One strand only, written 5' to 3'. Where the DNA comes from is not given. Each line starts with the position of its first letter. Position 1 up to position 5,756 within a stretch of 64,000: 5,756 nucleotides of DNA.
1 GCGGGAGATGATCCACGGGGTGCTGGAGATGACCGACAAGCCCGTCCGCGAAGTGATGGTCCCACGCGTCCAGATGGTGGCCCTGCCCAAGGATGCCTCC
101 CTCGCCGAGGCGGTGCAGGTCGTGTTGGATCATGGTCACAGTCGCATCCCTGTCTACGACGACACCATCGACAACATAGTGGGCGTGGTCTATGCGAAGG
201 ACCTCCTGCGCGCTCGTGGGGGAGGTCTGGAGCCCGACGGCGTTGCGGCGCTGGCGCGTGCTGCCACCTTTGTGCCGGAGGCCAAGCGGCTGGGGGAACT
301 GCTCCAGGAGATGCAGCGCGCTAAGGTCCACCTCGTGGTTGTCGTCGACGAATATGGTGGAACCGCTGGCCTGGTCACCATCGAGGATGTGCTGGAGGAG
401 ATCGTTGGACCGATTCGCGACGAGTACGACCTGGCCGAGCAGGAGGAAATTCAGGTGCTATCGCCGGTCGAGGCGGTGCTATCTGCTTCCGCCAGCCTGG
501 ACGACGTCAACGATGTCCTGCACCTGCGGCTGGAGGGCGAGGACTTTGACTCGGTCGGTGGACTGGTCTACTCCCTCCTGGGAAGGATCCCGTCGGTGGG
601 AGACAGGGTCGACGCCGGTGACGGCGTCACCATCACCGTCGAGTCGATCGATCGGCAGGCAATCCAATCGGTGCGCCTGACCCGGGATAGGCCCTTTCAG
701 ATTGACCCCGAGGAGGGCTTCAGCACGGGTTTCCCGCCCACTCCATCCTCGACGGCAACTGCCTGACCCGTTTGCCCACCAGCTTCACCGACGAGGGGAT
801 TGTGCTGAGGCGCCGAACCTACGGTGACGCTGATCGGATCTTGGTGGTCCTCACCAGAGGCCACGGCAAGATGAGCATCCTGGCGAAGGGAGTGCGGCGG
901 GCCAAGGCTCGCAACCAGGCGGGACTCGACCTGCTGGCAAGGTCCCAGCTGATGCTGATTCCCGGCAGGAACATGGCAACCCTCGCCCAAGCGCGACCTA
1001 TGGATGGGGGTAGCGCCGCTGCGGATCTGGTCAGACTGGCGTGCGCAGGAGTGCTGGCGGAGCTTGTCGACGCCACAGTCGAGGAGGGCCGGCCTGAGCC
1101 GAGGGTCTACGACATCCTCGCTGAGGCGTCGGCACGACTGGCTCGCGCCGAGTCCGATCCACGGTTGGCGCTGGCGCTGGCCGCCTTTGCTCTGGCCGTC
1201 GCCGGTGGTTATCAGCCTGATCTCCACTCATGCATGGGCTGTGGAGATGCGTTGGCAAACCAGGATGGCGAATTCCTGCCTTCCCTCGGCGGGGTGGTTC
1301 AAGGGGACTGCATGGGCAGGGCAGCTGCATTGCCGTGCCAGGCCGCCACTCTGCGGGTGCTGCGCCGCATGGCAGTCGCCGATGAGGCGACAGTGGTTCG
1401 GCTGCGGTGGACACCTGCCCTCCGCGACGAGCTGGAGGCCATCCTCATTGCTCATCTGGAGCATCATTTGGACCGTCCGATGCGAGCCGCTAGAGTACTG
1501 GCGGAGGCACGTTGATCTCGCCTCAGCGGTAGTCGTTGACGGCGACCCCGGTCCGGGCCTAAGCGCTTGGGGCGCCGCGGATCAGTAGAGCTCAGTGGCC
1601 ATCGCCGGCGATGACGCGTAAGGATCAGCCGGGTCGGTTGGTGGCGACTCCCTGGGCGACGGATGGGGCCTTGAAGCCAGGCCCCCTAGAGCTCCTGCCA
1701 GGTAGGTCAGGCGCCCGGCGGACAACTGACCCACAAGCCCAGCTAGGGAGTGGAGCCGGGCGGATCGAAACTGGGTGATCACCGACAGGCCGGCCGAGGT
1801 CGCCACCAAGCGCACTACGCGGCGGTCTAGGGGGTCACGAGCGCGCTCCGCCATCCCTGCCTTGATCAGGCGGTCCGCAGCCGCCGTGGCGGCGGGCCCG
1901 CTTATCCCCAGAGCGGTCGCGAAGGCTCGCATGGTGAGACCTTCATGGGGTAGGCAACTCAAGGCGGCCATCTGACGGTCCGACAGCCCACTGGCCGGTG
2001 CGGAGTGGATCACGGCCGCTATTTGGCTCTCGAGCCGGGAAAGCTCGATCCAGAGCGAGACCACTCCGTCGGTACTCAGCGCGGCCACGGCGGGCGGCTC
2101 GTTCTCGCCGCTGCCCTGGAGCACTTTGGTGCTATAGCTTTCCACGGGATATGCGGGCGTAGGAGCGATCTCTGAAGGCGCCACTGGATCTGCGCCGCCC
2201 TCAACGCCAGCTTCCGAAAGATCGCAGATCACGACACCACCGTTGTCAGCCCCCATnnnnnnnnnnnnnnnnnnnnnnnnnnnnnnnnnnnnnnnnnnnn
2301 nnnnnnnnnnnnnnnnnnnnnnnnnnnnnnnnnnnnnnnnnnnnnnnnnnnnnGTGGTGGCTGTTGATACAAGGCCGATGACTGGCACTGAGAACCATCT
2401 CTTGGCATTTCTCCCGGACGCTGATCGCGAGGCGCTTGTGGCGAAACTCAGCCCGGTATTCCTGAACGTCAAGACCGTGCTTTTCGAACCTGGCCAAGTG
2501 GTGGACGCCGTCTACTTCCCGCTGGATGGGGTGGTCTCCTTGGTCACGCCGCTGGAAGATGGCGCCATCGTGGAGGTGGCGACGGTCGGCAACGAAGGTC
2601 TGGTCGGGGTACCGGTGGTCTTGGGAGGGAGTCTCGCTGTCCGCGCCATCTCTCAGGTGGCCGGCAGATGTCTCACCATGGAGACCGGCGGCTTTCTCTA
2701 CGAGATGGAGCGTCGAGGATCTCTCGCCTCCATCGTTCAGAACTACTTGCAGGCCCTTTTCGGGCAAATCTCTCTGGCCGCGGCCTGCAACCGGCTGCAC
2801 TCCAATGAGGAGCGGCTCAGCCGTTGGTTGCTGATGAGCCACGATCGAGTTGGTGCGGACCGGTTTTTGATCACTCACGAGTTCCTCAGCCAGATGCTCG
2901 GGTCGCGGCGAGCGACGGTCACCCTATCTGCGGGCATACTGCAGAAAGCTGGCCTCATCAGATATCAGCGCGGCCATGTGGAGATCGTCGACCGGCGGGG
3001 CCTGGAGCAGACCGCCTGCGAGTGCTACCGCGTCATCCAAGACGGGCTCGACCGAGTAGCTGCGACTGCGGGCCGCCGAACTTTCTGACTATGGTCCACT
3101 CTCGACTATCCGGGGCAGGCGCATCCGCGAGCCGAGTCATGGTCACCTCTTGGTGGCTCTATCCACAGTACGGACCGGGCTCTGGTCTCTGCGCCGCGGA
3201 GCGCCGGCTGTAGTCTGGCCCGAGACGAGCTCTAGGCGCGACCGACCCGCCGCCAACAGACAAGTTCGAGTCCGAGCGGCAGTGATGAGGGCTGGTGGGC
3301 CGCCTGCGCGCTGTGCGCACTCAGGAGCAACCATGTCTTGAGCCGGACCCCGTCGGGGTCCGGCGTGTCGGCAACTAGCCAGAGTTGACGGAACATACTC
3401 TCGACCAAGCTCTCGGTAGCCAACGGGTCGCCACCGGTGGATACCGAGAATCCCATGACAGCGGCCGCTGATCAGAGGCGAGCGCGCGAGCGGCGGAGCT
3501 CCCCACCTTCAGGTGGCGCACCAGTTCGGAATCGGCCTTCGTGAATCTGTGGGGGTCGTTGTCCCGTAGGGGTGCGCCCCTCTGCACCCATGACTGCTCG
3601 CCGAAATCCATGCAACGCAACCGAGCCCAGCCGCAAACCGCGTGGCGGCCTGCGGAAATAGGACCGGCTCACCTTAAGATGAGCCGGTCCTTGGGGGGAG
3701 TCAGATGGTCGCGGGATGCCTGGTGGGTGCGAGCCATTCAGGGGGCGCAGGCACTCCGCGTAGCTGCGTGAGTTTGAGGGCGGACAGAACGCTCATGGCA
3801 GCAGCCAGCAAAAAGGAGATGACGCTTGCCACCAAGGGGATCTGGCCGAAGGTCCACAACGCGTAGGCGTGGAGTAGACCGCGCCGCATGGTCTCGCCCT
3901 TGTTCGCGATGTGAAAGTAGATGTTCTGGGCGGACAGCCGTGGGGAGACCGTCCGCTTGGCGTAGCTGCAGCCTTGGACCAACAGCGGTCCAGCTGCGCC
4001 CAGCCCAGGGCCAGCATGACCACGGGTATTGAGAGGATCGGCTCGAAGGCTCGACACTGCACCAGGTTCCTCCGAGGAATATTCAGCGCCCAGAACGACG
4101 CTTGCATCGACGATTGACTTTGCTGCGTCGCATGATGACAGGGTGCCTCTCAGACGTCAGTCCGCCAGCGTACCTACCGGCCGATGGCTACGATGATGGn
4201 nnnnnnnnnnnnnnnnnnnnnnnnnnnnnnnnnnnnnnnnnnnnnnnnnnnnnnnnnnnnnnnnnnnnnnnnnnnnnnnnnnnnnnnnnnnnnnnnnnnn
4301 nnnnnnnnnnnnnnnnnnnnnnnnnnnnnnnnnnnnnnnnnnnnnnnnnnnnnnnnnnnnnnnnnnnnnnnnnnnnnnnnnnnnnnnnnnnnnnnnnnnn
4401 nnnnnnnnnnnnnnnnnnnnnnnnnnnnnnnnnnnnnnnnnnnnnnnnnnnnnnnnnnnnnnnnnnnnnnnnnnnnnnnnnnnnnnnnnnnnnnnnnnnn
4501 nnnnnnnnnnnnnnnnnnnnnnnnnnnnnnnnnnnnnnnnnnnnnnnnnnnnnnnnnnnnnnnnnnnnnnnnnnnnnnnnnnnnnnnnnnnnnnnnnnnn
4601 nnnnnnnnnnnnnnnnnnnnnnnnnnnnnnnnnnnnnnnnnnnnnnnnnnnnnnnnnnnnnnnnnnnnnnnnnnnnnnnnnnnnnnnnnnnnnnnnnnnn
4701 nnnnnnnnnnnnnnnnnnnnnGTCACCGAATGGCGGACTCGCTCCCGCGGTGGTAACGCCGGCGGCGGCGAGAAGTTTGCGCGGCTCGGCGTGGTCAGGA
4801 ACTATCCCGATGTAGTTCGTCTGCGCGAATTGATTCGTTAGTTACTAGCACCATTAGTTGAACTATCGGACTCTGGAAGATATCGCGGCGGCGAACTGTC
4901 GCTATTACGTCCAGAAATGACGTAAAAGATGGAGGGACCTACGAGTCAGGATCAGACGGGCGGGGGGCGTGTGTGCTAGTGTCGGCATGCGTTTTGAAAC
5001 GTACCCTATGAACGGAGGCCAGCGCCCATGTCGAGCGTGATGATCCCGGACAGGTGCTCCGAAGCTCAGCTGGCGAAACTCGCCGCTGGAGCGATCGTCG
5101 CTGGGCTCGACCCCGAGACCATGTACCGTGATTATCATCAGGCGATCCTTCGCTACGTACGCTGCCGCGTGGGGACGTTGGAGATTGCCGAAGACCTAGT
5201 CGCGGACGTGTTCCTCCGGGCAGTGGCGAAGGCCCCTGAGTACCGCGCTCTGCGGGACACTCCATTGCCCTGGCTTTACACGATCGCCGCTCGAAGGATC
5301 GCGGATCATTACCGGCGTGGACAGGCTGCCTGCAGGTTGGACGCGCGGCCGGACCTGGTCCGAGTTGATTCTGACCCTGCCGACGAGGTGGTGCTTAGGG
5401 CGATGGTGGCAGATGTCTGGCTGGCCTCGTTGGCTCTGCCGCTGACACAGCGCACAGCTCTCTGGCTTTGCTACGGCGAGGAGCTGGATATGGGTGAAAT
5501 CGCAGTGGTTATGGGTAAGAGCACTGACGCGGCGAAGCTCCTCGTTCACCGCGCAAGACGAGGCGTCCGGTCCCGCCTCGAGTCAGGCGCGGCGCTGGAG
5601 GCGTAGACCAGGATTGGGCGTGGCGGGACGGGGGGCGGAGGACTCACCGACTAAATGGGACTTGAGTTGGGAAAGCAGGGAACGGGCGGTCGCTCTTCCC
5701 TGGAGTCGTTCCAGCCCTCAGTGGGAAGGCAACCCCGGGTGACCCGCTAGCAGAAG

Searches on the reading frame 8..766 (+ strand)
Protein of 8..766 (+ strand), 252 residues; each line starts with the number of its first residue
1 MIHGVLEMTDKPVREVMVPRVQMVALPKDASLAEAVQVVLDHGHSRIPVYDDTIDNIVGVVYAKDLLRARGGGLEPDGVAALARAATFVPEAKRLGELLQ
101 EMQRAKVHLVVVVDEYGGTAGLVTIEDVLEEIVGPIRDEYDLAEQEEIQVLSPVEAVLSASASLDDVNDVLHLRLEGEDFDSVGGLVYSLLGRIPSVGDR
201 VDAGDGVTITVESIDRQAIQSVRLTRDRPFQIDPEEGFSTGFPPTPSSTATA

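Call 10: search_protein_families(library=pfam, proteins=[window:8-766:+], max_evalue=0.001)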
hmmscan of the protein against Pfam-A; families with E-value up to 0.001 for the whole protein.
window:8-766:+ (252 aa): 2 families
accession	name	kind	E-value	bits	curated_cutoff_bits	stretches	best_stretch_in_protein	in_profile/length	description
PF03471.22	CorC_HlyC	-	2.4e-19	69.6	27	1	155-227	7-80/81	Transporter associated domain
PF00571.33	CBS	-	5.9e-19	68.6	24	2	13-70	1-55/57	CBS domain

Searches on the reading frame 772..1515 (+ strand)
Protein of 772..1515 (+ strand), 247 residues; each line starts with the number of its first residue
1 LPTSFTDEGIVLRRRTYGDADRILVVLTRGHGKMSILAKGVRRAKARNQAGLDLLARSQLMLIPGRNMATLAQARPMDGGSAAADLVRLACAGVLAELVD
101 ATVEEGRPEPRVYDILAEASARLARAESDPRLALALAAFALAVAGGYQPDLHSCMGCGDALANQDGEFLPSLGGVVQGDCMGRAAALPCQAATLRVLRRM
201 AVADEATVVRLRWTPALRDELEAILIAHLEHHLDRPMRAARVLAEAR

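Call 10: search_protein_families(library=pfam, proteins=[window:772-1515:+], max_evalue=0.001)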
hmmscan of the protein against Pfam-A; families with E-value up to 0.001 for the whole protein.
window:772-1515:+ (247 aa): 2 families
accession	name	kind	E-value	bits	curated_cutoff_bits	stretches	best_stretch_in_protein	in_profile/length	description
PF02565.21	RecO_C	-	2.5e-25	89.5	22.1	1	84-238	2-154/157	Recombination protein O C terminal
PF11967.14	RecO_N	-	5.8e-19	68.4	27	1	4-77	3-77/80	Recombination protein O N terminal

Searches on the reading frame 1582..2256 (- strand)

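Call 10: search_protein_families(library=pfam, proteins=[window:1582-2256:-], max_evalue=0.001)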
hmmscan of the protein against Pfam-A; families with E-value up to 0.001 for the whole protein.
window:1582-2256:- (224 aa): 2 families
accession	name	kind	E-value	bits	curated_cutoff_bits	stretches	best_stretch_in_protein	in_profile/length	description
PF12802.13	MarR_2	-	1.9e-10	41.2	27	1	89-146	1-60/61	MarR family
PF01047.28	MarR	-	4.4e-08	33.3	24.6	1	91-148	1-59/59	MarR family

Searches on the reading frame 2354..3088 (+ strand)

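Call 10: search_protein_families(library=pfam, proteins=[window:2354-3088:+], max_evalue=0.001)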
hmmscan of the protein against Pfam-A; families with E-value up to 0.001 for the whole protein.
window:2354-3088:+ (244 aa): 2 families
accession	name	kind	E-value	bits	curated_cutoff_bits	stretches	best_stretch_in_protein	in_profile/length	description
PF13545.12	HTH_Crp_2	-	2.2e-13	50.4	27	1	153-219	1-69/70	Crp-like helix-turn-helix domain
PF00027.35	cNMP_binding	-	4.3e-07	30.3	27.5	1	40-119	7-87/89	Cyclic nucleotide-binding domain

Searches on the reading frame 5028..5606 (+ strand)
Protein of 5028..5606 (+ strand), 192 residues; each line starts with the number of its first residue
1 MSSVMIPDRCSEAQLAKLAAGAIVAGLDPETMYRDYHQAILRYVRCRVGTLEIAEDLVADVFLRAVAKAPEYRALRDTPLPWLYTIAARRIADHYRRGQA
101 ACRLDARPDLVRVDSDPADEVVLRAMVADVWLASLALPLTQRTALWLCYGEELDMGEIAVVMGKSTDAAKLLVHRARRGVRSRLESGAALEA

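Call 10: search_protein_families(library=pfam, proteins=[window:5028-5606:+], max_evalue=0.001)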
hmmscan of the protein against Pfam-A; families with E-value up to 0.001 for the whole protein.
window:5028-5606:+ (192 aa): 3 families
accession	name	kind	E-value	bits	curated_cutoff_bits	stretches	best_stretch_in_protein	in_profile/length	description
PF04542.20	Sigma70_r2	-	3.2e-13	49.7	24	1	32-99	1-69/71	Sigma-70 region 2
PF08281.18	Sigma70_r4_2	-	5.5e-09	36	25.7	1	135-178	9-52/54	Sigma-70, region 4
PF04545.22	Sigma70_r4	-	0.00029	20.7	24.1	1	137-181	5-49/50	Sigma-70, region 4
